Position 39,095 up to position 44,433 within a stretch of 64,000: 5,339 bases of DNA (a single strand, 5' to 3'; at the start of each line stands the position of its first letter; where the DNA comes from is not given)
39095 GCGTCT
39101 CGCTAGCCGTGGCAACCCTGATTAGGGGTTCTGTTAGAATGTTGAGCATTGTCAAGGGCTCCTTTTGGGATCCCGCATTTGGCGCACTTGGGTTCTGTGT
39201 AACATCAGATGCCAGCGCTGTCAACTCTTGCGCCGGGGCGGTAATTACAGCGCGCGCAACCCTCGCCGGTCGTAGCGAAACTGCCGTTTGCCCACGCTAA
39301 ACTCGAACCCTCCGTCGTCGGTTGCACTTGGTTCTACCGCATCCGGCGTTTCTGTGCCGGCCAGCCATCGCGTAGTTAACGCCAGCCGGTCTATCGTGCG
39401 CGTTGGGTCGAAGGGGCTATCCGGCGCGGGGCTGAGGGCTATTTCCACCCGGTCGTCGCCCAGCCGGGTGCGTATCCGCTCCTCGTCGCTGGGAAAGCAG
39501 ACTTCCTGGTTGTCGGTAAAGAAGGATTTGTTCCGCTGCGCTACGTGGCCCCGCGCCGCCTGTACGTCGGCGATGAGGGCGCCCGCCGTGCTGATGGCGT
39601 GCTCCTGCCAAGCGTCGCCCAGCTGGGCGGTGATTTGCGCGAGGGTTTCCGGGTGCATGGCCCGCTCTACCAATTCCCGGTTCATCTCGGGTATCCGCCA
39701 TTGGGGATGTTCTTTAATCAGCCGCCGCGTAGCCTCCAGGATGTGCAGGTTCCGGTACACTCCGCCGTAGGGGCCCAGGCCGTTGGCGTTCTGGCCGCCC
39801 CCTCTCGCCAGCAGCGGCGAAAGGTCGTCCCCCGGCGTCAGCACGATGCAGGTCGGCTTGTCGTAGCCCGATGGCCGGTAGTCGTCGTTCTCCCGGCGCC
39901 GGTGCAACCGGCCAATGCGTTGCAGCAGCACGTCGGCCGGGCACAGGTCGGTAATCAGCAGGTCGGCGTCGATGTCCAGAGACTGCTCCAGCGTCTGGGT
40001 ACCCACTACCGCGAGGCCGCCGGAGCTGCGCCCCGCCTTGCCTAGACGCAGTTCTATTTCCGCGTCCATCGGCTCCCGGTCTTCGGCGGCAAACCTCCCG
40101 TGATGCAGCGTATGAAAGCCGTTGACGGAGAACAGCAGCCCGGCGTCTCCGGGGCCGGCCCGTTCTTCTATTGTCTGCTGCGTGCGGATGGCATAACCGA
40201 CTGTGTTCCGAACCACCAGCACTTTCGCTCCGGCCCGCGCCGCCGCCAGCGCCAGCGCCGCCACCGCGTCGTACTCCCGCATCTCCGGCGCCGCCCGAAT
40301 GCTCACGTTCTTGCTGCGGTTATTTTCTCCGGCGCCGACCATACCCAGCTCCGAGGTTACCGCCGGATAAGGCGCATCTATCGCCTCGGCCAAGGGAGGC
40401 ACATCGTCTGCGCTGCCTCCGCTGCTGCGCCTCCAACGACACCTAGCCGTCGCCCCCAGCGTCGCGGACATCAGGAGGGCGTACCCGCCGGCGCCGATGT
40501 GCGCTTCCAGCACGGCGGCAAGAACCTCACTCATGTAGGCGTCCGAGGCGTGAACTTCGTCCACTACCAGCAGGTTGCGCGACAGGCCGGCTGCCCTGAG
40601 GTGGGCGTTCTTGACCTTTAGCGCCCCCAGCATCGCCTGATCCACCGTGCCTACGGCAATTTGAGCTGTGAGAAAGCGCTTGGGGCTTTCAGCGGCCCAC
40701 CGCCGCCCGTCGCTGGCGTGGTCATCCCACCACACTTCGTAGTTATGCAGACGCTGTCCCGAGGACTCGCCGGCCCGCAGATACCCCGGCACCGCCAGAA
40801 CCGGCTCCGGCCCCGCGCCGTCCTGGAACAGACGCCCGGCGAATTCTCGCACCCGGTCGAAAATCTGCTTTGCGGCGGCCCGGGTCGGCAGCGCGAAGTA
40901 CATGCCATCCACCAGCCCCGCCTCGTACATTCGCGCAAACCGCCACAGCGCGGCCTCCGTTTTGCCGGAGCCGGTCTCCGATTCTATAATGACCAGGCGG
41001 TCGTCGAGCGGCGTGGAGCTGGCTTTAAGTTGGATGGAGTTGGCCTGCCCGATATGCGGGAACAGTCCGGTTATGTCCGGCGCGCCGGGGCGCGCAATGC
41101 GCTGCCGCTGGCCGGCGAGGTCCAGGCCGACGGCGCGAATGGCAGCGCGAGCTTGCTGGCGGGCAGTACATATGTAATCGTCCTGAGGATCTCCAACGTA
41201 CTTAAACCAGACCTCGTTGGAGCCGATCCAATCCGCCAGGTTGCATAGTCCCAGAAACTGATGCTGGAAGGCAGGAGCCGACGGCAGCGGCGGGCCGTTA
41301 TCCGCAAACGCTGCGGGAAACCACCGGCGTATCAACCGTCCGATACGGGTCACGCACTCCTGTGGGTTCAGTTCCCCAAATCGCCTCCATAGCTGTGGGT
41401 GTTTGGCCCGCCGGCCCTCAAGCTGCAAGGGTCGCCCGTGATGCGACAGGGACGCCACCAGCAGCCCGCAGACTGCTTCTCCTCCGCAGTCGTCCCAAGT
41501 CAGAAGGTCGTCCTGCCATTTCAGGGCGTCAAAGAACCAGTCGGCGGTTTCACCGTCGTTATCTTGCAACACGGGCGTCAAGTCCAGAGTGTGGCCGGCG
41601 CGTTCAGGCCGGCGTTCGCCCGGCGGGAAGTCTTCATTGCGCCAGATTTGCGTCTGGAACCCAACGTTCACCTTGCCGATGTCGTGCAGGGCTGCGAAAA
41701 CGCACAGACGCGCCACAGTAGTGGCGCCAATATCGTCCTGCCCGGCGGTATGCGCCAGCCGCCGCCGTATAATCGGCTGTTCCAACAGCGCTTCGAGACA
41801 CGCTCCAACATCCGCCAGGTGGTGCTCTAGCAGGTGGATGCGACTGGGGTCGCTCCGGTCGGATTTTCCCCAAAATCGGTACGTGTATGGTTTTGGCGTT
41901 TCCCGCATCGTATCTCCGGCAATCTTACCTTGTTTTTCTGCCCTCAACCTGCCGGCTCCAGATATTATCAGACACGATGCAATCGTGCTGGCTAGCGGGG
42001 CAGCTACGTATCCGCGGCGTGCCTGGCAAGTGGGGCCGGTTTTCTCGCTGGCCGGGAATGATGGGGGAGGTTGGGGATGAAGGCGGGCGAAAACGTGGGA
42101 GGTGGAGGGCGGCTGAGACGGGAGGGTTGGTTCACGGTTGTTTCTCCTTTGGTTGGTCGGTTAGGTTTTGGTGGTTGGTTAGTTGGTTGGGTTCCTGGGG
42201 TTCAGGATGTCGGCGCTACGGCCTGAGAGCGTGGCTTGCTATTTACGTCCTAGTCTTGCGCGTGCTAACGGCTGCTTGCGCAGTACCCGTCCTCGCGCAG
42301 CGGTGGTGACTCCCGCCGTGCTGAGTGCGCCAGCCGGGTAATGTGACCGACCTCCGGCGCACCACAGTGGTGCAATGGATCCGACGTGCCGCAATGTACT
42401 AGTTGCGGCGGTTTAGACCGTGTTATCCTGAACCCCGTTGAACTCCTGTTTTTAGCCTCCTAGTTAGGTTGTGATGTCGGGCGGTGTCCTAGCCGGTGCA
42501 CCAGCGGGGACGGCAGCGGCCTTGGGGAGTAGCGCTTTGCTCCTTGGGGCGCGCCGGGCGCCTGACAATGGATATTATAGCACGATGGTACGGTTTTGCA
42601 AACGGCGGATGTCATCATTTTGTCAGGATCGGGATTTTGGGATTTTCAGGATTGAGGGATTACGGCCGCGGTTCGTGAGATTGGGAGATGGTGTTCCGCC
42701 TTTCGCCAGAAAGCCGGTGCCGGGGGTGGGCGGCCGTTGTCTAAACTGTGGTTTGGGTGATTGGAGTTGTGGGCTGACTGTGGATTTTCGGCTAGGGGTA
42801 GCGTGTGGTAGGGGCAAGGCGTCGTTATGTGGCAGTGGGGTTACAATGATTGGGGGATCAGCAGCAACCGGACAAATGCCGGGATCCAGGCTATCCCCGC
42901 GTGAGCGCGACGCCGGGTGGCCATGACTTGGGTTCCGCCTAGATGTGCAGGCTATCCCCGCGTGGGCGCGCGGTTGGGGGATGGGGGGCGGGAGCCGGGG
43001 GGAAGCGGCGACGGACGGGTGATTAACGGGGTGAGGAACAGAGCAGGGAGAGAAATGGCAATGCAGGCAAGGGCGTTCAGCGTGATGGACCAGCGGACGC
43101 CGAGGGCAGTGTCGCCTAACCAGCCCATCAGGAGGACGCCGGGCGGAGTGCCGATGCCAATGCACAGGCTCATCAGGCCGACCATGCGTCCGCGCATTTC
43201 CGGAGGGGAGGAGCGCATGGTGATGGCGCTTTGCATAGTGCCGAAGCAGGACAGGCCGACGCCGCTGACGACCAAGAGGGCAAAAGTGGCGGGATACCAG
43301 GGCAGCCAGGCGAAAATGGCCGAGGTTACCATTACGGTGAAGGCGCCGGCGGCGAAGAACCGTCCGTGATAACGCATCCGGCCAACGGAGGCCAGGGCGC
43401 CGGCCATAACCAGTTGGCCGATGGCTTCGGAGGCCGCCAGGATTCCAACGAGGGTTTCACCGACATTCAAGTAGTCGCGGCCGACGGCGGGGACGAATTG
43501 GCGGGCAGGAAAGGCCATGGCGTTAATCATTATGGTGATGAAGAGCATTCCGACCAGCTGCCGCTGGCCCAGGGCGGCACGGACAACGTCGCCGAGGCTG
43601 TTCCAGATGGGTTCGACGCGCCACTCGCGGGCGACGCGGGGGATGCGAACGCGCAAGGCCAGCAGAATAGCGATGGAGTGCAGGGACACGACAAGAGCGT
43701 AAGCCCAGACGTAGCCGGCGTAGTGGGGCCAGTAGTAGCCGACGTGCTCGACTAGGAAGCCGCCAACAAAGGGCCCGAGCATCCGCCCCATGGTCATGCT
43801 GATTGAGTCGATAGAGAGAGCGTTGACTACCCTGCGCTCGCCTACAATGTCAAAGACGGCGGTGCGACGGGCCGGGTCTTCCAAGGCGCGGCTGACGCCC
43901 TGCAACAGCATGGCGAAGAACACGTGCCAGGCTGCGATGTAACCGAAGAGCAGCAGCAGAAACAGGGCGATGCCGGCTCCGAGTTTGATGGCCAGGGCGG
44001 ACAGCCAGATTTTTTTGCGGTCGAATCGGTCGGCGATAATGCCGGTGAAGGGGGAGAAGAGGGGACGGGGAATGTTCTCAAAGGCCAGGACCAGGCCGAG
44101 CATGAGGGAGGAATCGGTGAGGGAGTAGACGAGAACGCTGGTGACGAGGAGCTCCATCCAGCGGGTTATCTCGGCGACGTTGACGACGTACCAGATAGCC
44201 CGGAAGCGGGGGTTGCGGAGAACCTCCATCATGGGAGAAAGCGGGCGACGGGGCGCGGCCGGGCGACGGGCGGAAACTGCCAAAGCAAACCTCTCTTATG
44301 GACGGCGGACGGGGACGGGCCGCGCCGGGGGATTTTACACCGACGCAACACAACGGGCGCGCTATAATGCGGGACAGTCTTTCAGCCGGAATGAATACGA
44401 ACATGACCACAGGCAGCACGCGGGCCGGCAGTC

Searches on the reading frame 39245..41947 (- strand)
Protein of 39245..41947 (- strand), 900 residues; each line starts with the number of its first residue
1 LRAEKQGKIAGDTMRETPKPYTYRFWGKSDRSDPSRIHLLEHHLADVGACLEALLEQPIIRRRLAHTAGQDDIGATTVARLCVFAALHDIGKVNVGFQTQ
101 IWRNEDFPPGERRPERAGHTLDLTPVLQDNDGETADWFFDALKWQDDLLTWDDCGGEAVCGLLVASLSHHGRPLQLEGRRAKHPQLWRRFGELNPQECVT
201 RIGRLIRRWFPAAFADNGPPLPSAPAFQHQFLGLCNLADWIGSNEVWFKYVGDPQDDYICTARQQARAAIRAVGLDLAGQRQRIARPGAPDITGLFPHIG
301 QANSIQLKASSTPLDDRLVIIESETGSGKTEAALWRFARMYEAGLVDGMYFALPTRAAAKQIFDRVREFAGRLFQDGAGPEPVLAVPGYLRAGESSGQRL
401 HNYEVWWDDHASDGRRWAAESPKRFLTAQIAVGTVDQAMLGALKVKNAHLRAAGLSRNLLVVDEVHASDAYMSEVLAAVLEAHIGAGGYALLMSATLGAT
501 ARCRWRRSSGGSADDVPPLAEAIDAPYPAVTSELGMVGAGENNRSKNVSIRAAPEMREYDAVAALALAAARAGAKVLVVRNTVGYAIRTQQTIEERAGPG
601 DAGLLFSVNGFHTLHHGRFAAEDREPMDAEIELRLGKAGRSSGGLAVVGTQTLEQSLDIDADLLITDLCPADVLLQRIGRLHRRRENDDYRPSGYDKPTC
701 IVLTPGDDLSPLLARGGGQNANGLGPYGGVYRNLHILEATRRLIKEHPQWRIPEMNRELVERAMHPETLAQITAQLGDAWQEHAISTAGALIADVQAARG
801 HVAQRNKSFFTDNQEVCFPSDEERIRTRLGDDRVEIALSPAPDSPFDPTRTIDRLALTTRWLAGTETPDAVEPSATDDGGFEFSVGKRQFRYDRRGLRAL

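Call 8: search_protein_families(library=ncbifam, proteins=[window:39245-41947:-])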
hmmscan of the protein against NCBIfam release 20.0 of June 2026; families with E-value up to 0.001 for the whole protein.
window:39245-41947:- (900 aa): 4 families
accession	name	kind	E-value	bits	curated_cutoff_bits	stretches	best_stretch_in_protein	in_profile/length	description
NF007248.0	PRK09694.1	equivalog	5.5e-97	325.8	569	1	19-817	4-777/878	CRISPR-associated helicase/endonuclease Cas3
TIGR01587.1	cas3_core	equivalog_domain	4.4e-49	167.5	102.45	1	318-686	1-321/358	CRISPR-associated helicase Cas3'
TIGR02621.3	cas3_GSU0051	exception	3e-30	105.7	400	1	321-686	35-375/854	type I-G CRISPR-associated helicase/endonuclease Cas3g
TIGR01596.1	cas3_HD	equivalog_domain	4.7e-18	65.9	43.45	1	40-244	1-178/178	CRISPR-associated endonuclease Cas3''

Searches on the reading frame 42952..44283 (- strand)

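Call 40: search_protein_families(library=pfam, proteins=[window:42952-44283:-])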
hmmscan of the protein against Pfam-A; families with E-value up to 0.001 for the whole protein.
window:42952-44283:- (443 aa): 2 families
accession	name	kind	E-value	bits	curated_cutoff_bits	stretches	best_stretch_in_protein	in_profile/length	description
PF07690.21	MFS_1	-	8.4e-32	110.9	33.4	2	50-293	22-257/347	Major Facilitator Superfamily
PF05977.19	MFS_3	-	2.8e-28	99.1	27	1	22-410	7-386/524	Transmembrane secretion effector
